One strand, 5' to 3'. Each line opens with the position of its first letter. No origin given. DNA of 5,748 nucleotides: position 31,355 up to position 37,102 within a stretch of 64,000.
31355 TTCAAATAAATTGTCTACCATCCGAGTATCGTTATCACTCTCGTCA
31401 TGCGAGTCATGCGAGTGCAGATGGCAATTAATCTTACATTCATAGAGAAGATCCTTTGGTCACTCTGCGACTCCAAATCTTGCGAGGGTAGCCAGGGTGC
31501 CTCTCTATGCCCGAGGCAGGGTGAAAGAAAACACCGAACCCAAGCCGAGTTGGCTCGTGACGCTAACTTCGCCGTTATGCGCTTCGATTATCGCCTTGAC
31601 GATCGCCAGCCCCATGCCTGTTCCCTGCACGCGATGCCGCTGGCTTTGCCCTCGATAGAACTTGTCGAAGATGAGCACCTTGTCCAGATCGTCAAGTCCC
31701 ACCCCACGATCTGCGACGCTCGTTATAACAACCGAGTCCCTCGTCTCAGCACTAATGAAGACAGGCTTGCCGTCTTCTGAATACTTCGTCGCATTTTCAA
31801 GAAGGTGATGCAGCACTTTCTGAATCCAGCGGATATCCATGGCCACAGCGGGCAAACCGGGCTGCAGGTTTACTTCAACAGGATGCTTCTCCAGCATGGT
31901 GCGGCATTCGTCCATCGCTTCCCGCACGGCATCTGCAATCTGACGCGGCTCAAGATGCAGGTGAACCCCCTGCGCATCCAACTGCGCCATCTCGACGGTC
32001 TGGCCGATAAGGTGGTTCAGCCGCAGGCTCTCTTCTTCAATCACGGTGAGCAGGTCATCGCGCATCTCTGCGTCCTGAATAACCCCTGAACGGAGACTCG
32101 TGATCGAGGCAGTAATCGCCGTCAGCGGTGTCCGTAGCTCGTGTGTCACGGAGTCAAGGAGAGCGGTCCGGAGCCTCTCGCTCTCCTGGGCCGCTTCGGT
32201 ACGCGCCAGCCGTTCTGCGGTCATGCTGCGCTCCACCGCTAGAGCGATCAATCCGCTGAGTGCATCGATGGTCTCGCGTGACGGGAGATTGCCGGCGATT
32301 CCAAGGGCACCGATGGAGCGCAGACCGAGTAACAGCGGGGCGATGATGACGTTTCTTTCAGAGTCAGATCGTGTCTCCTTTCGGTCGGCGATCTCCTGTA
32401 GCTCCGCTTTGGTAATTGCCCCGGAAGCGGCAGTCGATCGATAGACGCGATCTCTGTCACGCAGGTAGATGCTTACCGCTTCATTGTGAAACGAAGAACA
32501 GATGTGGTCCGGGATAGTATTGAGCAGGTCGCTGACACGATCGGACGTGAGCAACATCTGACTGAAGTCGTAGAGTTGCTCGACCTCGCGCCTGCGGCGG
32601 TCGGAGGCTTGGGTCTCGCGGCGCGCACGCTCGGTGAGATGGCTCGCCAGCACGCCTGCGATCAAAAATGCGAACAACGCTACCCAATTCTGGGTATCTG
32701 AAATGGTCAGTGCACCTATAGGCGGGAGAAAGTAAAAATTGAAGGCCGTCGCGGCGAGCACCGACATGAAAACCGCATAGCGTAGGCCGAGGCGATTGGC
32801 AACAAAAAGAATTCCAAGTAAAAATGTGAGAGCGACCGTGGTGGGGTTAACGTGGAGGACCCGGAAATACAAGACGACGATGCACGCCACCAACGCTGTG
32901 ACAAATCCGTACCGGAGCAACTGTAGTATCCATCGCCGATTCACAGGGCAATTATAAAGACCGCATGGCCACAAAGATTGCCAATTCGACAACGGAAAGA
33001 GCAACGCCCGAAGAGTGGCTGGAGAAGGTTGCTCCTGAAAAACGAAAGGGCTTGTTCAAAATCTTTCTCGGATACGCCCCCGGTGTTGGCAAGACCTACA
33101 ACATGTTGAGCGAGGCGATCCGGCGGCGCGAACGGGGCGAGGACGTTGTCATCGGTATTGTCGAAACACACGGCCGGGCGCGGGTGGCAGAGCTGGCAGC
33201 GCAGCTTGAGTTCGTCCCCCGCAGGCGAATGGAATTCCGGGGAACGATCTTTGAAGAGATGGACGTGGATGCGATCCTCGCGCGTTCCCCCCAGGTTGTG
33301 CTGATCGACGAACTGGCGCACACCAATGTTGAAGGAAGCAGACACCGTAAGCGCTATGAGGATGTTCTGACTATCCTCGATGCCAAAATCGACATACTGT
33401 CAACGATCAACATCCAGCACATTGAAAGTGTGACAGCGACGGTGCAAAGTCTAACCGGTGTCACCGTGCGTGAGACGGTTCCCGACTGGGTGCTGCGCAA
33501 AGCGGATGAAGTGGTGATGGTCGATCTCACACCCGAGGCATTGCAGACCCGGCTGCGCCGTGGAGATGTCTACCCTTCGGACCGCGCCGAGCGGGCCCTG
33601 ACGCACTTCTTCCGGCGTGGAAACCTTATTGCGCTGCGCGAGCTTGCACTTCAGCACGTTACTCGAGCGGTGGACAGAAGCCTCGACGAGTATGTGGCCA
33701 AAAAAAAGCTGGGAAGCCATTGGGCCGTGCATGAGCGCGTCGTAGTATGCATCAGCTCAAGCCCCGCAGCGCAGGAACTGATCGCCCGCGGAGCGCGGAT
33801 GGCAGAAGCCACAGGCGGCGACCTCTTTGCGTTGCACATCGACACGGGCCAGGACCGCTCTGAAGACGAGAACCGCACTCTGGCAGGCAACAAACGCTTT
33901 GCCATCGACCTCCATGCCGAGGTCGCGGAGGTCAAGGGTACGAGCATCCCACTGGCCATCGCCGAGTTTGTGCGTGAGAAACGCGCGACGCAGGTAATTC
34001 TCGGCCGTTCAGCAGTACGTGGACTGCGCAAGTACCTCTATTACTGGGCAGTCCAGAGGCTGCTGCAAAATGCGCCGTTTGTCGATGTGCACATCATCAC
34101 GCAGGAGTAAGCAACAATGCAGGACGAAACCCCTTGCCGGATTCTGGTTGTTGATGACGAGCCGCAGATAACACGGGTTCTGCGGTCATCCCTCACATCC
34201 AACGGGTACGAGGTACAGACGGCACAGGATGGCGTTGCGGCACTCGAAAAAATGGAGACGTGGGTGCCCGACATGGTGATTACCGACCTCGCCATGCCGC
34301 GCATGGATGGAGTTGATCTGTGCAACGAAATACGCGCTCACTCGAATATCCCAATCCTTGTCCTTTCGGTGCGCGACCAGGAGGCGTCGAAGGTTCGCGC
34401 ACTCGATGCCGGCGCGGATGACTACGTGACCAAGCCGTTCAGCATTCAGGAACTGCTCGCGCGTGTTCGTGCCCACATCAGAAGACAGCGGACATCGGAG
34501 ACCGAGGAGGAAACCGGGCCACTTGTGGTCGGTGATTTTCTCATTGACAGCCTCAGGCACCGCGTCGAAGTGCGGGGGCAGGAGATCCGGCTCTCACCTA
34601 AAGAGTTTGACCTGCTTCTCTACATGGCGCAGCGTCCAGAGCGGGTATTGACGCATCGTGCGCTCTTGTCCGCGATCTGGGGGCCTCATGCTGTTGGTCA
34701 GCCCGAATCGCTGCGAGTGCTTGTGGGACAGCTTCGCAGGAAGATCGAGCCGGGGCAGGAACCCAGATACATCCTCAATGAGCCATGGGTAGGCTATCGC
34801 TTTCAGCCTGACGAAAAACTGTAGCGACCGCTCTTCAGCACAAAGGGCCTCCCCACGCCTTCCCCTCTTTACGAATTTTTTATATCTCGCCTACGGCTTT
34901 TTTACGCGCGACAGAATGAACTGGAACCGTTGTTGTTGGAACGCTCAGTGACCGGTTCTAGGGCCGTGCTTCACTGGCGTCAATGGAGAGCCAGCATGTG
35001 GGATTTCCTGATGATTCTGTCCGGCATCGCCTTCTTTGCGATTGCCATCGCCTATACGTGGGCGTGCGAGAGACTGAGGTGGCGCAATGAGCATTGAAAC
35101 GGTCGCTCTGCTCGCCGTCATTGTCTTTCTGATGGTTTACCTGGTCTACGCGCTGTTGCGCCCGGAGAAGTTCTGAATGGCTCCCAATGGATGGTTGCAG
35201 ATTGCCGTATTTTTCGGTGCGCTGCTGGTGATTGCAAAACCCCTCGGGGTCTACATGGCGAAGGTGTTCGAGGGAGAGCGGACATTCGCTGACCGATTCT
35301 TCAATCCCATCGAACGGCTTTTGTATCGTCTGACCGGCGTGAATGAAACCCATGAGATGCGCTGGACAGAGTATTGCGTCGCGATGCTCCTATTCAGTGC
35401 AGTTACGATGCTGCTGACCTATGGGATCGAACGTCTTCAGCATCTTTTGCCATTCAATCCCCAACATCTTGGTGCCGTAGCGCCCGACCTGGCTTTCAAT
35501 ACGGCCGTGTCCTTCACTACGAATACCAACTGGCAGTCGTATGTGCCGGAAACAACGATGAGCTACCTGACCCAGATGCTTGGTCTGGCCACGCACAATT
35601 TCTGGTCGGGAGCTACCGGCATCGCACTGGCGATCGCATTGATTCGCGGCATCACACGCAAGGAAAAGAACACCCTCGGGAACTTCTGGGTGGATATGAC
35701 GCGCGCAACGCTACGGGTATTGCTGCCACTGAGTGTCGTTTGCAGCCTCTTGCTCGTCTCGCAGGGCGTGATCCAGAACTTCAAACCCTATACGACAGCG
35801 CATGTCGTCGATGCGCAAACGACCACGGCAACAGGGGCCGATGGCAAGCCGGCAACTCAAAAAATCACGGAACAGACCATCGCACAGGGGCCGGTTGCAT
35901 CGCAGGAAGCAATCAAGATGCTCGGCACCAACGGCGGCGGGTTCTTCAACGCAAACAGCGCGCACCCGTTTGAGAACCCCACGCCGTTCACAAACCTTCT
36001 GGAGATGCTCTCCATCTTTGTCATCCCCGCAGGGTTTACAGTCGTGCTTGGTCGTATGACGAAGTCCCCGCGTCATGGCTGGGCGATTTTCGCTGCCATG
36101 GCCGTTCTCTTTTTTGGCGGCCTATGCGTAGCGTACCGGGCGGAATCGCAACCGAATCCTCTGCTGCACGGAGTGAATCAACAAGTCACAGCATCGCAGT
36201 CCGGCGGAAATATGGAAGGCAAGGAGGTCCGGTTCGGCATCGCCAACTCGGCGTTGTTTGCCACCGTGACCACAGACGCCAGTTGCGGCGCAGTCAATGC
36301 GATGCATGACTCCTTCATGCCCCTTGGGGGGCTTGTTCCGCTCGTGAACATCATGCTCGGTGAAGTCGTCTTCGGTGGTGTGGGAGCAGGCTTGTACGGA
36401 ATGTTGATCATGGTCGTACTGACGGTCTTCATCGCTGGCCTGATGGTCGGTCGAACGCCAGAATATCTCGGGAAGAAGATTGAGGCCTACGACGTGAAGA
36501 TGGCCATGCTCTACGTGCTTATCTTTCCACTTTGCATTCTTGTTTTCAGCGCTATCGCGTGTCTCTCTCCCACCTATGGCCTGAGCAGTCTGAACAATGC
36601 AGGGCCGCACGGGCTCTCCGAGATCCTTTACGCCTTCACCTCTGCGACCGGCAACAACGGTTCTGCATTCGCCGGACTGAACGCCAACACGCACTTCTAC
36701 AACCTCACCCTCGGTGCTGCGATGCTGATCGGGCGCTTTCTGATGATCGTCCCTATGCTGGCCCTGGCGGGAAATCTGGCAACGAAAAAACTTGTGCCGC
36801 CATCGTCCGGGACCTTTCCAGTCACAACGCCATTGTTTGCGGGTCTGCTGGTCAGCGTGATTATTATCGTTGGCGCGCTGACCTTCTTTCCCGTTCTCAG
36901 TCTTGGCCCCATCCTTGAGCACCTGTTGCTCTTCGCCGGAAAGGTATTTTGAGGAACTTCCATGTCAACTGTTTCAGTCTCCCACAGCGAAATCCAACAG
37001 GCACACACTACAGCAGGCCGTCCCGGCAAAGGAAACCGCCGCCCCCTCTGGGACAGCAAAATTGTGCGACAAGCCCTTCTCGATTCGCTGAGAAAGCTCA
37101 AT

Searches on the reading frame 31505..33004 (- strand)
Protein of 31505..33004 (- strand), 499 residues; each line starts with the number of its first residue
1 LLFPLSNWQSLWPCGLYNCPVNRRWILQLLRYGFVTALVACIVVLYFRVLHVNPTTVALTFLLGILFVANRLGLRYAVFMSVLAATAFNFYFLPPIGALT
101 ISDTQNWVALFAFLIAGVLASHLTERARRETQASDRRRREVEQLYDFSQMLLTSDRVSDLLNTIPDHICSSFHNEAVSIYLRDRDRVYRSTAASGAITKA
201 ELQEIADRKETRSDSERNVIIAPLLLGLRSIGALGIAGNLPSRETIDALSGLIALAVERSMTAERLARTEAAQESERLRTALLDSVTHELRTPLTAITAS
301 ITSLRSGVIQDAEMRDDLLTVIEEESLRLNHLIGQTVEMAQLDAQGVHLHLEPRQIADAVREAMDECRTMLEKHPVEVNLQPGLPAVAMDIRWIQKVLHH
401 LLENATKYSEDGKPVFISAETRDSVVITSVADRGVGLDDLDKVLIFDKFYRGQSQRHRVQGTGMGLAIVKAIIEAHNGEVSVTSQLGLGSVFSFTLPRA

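Call 6: search_protein_families(library=ncbifam, proteins=[window:31505-33004:-], max_evalue=0.00001)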
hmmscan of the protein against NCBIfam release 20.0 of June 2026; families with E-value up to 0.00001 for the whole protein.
window:31505-33004:- (499 aa): 77 families (the best 25 are shown)
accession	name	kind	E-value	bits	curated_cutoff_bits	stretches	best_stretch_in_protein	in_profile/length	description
NF007793.0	PRK10490.1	equivalog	2.4e-58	198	1123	2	246-498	631-882/895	two-component system sensor histidine kinase KdpD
NF046044.1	PnpS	equivalog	2.6e-51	174.9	400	1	273-497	164-390/390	two-component system histidine kinase PnpS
NF033092.0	HK_WalK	equivalog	1.2e-46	159.5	725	1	273-497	366-593/594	cell wall metabolism sensor histidine kinase WalK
TIGR02966.1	phoR_proteo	equivalog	1.3e-40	139.4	334.2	1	273-496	108-333/333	phosphate regulon sensor histidine kinase PhoR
NF040691.1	MtrAB_MtrB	equivalog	4.4e-39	134.9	450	1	254-498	245-492/507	MtrAB system histidine kinase MtrB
NF041735.1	hist_kin_RppB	equivalog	1.5e-37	129.4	400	1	286-497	223-438/438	two-component system sensor histidine kinase RppB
NF047874.1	MASE3_PAS_HK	subfamily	1.8e-34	119.5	560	1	269-498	388-625/655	MASE3 domain-containing sensor histidine kinase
NF033091.0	HK_VanS_ACDEFG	equivalog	1.9e-34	119.1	400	1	263-487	58-284/293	vancomycin resistance histidine kinase VanS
NF008312.0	PRK11100.1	equivalog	2.4e-34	119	356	1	284-498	261-474/477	two-component system sensor histidine kinase CreC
NF006800.0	PRK09303.1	equivalog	2.9e-34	118.7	342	1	277-497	149-376/383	histidine kinase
NF033093.1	HK_VicK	exception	6.9e-34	117.2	680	1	269-497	200-434/448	cell wall metabolism sensor histidine kinase VicK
NF008468.0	PRK11360.1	equivalog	2.4e-32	112.1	646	1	261-498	377-608/616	two-component system sensor histidine kinase AtoS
NF045911.1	TCSHisKinNblS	equivalog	3.5e-31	108.2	1000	1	278-497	387-619/621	two-component system sensor histidine kinase NblS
NF045595.1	HK_scytonemin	equivalog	4.5e-31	107.9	865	1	270-497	406-634/637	scytonemin biosynthesis sensor histidine kinase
NF041832.1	near_NosP_CTERM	subfamily_domain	2.1e-30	106.1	400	1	279-498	7-225/370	NahK/ErcS family hybrid sensor histidine kinase/response regulator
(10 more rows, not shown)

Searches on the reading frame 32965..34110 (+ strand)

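Call 40: search_protein_families(library=pfam, proteins=[window:32965-34110:+], max_evalue=0.0001)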
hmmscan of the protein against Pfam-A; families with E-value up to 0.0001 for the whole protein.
window:32965-34110:+ (381 aa): 2 families
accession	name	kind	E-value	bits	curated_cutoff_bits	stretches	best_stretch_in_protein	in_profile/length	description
PF02702.23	KdpD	-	2.2e-92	308.7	26.1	1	28-236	2-210/210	Osmosensitive K+ channel His kinase sensor domain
PF00582.32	Usp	-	2e-08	35.3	24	1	257-371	3-134/141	Universal stress protein family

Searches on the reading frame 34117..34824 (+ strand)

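Call 40: search_protein_families(library=pfam, proteins=[window:34117-34824:+], max_evalue=0.0001)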
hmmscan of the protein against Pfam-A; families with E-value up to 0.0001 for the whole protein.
window:34117-34824:+ (235 aa): 2 families
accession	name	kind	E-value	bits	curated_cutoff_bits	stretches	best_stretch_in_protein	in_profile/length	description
PF00072.30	Response_reg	-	4.7e-34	117.3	30.2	1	9-118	1-111/111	Response regulator receiver domain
PF00486.34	Trans_reg_C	-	1.4e-20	73.5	26.2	1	154-229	1-77/77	Transcriptional regulatory protein, C terminal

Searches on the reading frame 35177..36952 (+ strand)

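Call 40: search_protein_families(library=pfam, proteins=[window:35177-36952:+], max_evalue=0.0001)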
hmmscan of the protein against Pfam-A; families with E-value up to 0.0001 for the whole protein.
window:35177-36952:+ (591 aa): 1 family
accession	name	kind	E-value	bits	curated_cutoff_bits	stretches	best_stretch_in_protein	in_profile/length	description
PF03814.21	KdpA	-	1.3e-248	826.1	22.6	1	11-583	2-548/548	Potassium-transporting ATPase A subunit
